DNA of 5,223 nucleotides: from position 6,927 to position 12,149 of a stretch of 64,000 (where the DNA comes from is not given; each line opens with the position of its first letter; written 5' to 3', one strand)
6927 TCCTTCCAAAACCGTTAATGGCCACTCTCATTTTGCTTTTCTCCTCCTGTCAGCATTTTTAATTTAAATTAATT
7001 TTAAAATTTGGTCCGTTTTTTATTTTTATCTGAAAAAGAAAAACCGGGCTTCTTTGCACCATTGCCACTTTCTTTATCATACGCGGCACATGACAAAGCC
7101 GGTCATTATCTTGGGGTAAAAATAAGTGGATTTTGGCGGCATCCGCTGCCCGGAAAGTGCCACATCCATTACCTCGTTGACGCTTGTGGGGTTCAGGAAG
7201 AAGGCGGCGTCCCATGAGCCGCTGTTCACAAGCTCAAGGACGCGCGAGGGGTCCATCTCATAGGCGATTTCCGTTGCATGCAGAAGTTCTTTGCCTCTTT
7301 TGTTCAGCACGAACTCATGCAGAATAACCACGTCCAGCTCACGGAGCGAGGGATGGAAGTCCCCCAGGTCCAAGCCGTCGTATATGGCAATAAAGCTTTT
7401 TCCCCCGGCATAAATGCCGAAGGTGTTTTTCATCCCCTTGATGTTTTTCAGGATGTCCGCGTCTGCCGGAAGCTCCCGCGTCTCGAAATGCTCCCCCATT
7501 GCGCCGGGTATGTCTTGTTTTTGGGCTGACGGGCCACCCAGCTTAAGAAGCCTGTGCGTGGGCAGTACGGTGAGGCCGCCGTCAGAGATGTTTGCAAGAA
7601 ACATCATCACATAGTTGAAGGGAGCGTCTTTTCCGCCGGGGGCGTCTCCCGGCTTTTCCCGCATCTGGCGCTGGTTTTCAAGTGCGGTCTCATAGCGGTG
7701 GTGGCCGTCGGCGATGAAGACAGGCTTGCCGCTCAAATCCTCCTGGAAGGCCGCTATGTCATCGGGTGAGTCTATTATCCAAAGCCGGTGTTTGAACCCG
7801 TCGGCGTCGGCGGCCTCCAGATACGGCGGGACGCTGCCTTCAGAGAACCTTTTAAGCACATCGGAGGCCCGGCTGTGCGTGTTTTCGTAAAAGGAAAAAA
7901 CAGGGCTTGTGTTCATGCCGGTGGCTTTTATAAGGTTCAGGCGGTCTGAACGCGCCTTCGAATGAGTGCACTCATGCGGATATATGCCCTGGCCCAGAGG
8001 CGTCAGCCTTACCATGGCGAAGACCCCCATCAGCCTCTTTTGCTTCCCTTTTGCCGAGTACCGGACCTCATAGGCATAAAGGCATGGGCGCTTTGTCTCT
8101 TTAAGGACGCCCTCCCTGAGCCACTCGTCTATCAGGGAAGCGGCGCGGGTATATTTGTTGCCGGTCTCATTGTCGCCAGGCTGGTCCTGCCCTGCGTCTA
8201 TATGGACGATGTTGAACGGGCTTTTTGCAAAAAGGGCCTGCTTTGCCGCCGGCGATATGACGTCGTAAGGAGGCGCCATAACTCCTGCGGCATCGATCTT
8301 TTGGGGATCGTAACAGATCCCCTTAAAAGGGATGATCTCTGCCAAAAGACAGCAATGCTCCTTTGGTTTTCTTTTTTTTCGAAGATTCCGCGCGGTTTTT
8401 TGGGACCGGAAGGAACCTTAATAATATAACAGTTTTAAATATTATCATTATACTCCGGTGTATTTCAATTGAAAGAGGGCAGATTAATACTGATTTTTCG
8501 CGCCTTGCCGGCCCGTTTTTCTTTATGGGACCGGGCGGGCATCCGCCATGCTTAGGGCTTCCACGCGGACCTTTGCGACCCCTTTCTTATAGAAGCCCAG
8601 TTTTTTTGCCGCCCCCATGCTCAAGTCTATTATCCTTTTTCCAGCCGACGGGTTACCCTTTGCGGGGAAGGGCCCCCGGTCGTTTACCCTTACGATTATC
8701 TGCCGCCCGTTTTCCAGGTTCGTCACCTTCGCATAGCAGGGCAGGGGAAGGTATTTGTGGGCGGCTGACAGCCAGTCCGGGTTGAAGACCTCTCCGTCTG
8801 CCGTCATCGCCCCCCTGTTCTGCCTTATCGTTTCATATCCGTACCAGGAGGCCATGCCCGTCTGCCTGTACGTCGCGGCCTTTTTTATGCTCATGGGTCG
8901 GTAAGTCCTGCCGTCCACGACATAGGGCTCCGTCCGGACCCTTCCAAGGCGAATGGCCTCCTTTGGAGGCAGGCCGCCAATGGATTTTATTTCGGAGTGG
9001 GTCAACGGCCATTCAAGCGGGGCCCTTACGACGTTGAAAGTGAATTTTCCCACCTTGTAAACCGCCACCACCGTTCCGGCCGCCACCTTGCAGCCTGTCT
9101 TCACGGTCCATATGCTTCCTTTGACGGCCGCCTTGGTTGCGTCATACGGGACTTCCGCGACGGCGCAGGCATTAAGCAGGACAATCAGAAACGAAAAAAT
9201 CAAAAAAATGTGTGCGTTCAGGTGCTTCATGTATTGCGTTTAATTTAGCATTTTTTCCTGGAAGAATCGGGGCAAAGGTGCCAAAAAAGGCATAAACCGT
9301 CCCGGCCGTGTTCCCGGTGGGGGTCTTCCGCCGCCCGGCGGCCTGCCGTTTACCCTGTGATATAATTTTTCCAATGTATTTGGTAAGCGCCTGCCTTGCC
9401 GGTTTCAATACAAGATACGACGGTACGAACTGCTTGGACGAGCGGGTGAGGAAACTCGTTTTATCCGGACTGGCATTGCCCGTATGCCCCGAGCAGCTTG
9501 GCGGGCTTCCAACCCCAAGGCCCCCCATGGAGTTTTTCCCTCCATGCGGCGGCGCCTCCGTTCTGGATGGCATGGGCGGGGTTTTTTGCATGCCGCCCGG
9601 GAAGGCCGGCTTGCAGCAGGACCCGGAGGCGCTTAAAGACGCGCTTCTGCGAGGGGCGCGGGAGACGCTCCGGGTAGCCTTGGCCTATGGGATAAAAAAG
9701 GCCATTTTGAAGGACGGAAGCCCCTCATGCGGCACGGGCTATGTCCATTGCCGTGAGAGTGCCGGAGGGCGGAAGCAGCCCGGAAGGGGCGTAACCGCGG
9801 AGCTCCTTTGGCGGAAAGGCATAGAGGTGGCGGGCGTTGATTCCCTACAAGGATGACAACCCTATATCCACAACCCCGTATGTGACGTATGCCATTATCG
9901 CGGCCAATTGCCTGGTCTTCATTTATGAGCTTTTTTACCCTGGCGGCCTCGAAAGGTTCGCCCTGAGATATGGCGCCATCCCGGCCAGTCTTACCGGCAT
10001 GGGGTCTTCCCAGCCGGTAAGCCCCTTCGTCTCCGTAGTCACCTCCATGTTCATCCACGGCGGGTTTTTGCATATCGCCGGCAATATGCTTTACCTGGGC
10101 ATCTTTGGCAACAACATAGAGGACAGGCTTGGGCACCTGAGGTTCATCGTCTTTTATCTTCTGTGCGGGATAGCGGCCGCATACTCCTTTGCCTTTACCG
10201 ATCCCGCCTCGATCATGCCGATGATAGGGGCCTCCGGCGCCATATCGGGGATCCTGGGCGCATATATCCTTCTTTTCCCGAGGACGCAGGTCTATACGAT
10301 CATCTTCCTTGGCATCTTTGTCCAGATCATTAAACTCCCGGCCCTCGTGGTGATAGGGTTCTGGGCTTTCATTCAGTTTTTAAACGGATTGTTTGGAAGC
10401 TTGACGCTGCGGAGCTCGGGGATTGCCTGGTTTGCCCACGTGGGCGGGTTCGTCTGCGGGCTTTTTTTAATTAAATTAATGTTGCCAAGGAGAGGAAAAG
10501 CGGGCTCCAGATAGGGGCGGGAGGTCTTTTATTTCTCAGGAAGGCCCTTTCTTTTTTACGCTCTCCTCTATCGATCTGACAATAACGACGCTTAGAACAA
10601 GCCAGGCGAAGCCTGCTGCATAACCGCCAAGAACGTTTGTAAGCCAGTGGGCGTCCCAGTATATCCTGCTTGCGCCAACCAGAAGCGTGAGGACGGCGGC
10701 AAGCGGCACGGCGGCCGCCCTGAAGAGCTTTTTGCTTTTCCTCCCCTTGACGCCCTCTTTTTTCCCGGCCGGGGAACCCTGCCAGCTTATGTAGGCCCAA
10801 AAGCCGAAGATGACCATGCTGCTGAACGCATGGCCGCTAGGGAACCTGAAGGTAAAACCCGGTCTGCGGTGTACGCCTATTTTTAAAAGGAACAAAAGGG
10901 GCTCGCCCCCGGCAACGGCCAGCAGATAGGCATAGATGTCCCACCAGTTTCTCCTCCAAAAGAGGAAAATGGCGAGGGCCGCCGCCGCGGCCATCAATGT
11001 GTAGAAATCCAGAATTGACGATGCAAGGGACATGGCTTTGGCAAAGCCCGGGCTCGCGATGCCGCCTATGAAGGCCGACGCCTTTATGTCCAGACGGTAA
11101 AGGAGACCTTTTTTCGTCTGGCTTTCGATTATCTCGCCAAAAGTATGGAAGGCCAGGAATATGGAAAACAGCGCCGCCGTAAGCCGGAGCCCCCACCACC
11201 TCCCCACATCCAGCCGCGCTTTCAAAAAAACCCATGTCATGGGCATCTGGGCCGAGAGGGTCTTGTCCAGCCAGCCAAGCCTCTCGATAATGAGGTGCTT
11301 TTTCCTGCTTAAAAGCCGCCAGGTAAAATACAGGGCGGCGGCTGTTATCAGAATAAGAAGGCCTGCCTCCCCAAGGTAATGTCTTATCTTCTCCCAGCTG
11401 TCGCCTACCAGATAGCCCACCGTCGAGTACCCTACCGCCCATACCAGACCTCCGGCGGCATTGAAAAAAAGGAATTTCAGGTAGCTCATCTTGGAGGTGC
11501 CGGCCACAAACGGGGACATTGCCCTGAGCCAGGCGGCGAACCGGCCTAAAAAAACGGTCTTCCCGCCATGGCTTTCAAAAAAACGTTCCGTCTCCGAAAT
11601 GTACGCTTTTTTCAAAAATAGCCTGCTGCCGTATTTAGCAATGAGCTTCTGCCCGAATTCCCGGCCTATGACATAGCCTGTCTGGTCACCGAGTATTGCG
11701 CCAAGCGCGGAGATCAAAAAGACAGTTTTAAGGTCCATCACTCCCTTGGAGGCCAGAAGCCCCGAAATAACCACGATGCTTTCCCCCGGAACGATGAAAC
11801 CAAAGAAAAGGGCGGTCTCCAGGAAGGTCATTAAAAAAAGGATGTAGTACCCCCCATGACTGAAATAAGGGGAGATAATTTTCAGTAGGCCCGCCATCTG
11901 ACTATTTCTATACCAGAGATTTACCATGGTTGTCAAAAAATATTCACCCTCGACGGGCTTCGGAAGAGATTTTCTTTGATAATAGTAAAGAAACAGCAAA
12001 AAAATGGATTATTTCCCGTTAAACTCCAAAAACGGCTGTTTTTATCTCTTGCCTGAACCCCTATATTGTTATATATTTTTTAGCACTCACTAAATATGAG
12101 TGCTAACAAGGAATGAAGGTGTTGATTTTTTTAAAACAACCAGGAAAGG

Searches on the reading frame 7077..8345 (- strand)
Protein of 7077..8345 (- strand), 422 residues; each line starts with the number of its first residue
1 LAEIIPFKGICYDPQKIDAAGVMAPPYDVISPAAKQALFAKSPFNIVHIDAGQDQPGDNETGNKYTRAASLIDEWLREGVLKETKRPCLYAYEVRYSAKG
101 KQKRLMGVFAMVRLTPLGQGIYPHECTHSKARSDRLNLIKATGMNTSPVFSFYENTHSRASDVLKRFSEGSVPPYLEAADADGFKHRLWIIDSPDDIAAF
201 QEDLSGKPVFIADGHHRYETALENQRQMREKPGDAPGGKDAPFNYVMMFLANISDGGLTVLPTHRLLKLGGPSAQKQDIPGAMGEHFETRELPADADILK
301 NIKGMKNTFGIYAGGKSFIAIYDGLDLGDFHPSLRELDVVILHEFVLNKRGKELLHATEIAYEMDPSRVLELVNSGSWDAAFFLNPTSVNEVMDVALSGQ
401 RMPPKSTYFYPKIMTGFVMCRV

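Call 49: search_protein_families(library=pfam, proteins=[window:7077-8345:-], max_evalue=0.0001)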
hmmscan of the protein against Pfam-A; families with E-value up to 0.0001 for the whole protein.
window:7077-8345:- (422 aa): 1 family
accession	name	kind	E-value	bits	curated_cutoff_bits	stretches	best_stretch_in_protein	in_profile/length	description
PF06245.16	DUF1015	-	2e-80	270.6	25.8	1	4-339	1-324/325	Protein of unknown function (DUF1015)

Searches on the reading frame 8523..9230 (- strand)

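Call 49: search_protein_families(library=pfam, proteins=[window:8523-9230:-], max_evalue=0.0001)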
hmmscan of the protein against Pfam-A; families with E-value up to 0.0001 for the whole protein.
window:8523-9230:- (235 aa): 1 family
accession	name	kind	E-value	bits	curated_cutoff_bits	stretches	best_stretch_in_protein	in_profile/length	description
PF03330.24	DPBB_1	-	4.2e-23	81.8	28.8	1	123-223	2-83/83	Lytic transglycolase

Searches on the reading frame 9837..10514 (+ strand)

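Call 49: search_protein_families(library=pfam, proteins=[window:9837-10514:+], max_evalue=0.0001)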
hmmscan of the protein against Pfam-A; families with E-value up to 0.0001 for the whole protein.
window:9837-10514:+ (225 aa): 1 family
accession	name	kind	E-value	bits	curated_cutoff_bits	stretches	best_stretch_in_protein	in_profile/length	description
PF01694.28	Rhomboid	-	7.9e-32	110.9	22.6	1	65-217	5-142/143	Rhomboid domain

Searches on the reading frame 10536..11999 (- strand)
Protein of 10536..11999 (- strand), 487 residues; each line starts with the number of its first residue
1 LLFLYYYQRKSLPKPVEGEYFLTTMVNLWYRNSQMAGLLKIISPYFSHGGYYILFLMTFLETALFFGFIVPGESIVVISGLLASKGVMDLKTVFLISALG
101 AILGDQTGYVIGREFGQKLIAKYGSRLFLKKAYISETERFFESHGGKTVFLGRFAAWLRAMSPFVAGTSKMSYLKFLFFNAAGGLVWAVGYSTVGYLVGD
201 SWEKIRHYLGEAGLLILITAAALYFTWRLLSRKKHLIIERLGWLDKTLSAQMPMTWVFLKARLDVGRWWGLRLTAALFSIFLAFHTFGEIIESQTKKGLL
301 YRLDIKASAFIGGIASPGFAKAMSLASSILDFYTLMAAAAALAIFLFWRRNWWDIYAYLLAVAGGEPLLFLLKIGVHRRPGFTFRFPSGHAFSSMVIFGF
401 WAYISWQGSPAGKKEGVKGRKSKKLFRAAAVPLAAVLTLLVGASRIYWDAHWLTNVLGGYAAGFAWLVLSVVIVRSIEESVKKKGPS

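Call 49: search_protein_families(library=pfam, proteins=[window:10536-11999:-], max_evalue=0.0001)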
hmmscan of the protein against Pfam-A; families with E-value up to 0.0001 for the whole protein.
window:10536-11999:- (487 aa): 2 families
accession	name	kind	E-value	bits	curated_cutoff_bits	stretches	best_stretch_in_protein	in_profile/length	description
PF09335.16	VTT_dom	-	6.2e-20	72.3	33.9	1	70-197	1-123/123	VTT domain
PF01569.27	PAP2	-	6.6e-11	42.5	27.2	1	385-474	50-125/130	PAP2 superfamily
